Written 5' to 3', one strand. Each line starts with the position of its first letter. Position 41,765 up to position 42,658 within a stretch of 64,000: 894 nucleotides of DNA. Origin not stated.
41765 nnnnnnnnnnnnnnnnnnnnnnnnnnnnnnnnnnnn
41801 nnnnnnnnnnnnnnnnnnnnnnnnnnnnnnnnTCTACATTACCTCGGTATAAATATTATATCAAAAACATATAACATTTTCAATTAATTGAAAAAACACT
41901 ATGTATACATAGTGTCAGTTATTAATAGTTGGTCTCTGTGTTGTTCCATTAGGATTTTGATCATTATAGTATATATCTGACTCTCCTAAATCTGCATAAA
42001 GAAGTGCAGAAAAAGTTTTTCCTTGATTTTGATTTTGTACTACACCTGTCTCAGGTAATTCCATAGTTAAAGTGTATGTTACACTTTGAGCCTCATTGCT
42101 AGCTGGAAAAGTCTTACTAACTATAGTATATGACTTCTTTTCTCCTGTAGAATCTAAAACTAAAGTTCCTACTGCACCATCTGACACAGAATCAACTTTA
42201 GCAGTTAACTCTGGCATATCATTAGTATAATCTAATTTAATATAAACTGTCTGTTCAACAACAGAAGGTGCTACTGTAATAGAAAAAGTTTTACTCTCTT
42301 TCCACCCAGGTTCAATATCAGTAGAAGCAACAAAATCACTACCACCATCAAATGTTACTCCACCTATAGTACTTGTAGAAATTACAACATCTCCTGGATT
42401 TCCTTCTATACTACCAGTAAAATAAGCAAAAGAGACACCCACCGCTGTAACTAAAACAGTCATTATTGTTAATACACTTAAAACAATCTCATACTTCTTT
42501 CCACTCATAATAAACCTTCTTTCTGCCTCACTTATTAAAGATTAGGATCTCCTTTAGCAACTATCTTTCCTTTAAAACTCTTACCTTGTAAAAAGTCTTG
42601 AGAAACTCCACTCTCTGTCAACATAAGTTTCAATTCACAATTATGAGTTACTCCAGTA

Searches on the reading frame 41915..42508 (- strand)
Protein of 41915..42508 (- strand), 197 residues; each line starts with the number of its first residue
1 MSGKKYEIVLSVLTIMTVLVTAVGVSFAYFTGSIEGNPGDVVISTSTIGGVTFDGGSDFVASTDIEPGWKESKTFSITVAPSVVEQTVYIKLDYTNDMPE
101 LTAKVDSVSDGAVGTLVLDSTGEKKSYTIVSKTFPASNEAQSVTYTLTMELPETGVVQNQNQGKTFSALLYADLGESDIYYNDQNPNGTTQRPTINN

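Call 4: search_protein_families(library=pfam, proteins=[window:41915-42508:-], max_evalue=1)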
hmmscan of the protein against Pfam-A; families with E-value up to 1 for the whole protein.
window:41915-42508:- (197 aa): 0 families

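Call 5: search_protein_families(library=ncbifam, proteins=[window:41915-42508:-], max_evalue=1)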
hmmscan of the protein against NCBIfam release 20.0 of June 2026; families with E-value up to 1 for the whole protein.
window:41915-42508:- (197 aa): 1 family
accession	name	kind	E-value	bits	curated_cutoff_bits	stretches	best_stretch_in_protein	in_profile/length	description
NF041306.1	RnaseHI_Halo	equivalog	0.066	13.1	300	1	15-64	58-110/197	ribonuclease HI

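Call 9: search_solved_structures(query=A1, max_evalue=10, show_alignments=2)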
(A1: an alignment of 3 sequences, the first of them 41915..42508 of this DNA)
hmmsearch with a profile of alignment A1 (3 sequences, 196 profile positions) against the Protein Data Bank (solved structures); distinct sequences matched with E-value up to 10: 0.

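Call 15: find_homologous_proteins(query=A1, max_evalue=0.001)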
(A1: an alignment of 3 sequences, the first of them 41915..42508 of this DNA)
Query A1 (3 sequences) (197 aa, profile of the alignment): 592 proteins with E <= 0.001 among 4920 candidates; the best 120 are listed.
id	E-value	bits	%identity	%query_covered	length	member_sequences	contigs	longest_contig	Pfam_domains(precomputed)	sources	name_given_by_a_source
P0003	2.6e-87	310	31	95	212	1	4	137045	-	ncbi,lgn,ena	-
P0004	1.1e-86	308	31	94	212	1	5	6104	-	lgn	-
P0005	8.4e-86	305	31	94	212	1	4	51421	-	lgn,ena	-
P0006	2.6e-85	303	100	99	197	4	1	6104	-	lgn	-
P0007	4.7e-84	299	31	95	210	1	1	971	-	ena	-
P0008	1.8e-76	274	31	92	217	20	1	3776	PF12389.14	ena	-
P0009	1.9e-76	274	31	92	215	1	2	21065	PF12389.14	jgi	-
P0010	4.4e-76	273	31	97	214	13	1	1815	-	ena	-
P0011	5.4e-76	273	33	98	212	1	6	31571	-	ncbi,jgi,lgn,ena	jgi:hypothetical protein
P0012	5.1e-75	270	30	90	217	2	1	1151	PF12389.14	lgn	-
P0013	2.2e-73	264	29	90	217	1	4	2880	-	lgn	-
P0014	5.3e-71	257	82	98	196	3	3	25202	-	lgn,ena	-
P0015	8.1e-71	256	76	100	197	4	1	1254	-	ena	-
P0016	1.8e-67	245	29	94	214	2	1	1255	-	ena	-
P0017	2.1e-67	245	25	86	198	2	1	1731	-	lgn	-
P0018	9.9e-65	236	29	96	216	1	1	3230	PF12389.14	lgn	-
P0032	3.8e-53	198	31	95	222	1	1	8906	PF12389.14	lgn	-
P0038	3.1e-52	195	31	92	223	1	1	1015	PF12389.14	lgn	-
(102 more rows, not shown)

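Call 21: search_protein_families(library=pfam, alignment_id=A4, max_evalue=0.01)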
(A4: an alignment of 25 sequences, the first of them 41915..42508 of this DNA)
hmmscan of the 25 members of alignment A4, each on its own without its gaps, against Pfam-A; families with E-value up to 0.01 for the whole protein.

A. member 1, window:41915-42508:- (197 aa): 0 families

B. families by the number of members that match (of 25 scanned): 4 families
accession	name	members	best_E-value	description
PF12389.13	Peptidase_M73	7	8e-06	Camelysin metallo-endopeptidase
PF25549.1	DUF7927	4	0.0032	Domain of unknown function (DUF7927)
PF19078.6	Big_12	1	0.0036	Bacterial Ig-like domain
PF20611.3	DUF6801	1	0.005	Family of unknown function (DUF6801)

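Call 22: search_solved_structures(query=A4, max_evalue=10, show_alignments=2)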
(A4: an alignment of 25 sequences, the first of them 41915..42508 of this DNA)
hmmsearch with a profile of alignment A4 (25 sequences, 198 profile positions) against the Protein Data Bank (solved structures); distinct sequences matched with E-value up to 10: 4.
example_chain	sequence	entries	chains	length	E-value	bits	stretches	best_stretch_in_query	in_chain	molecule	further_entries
7ecc_A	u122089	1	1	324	0.11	15.6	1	64-108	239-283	M4 family peptidase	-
3nqz_B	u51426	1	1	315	0.74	12.8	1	64-107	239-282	Secreted metalloprotease Mcp02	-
3nqy_B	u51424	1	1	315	0.74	12.8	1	64-107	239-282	Secreted metalloprotease Mcp02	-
3nqx_A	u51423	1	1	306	0.79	12.7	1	64-107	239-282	Secreted metalloprotease Mcp02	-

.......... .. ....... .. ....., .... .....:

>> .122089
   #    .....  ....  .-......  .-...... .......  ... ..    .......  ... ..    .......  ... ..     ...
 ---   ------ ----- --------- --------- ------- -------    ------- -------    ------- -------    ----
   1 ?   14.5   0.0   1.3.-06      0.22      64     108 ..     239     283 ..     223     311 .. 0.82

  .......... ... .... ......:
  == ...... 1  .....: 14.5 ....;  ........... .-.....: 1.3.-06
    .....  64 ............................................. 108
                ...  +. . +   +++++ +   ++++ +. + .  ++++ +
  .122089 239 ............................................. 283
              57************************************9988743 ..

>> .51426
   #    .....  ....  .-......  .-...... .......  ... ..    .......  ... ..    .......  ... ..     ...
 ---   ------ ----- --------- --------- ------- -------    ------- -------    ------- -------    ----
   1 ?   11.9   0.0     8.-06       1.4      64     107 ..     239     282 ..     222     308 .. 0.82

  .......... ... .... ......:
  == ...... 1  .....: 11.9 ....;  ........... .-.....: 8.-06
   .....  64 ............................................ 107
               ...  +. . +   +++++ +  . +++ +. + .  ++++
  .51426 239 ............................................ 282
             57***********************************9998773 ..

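Call 31: find_encoding_contigs(protein=P0003, flank=10000, max_places=4)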
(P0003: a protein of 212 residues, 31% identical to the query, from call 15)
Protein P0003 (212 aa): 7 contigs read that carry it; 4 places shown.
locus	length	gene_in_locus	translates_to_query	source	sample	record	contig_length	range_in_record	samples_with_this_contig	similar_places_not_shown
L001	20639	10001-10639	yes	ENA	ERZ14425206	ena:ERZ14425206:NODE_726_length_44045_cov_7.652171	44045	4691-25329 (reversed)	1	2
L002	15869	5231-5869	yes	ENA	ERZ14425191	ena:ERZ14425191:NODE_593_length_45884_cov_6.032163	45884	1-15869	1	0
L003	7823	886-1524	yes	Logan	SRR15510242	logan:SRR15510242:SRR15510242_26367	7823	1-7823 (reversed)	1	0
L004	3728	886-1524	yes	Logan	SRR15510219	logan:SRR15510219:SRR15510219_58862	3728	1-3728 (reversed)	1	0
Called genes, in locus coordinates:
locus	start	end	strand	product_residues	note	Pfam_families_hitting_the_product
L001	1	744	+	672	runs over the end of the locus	PF00990:GGDEF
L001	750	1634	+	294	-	PF03631:Virul_fac_BrkB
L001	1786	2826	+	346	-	PF06925:MGDG_synth, PF00534:Glycos_transf_1 (faint), PF04101:Glyco_tran_28_C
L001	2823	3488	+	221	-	PF01522:Polysacc_deac_1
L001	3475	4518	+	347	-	PF03706:LPG_synthase_TM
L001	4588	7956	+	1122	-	-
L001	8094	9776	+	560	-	-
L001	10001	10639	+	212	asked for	-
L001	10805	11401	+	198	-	-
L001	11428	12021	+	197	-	-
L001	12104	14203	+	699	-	PF27449:LtaS_N, PF00884:Sulfatase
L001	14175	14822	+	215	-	-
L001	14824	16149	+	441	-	PF01171:ATP_bind_3, PF11734:TilS_C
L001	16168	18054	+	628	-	PF06480:FtsH_ext, PF00004:AAA, PF07728:AAA_5 (weak), PF17862:AAA_lid_3, PF01434:Peptidase_M41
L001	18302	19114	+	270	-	PF00142:Fer4_NifH, PF01656:CbiA, PF02374:ArsA_ATPase, PF06564:CBP_BcsQ, PF09140:MipZ, PF10609:ParA, PF13614:AAA_31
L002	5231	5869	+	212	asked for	-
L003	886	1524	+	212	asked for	-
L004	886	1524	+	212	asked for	-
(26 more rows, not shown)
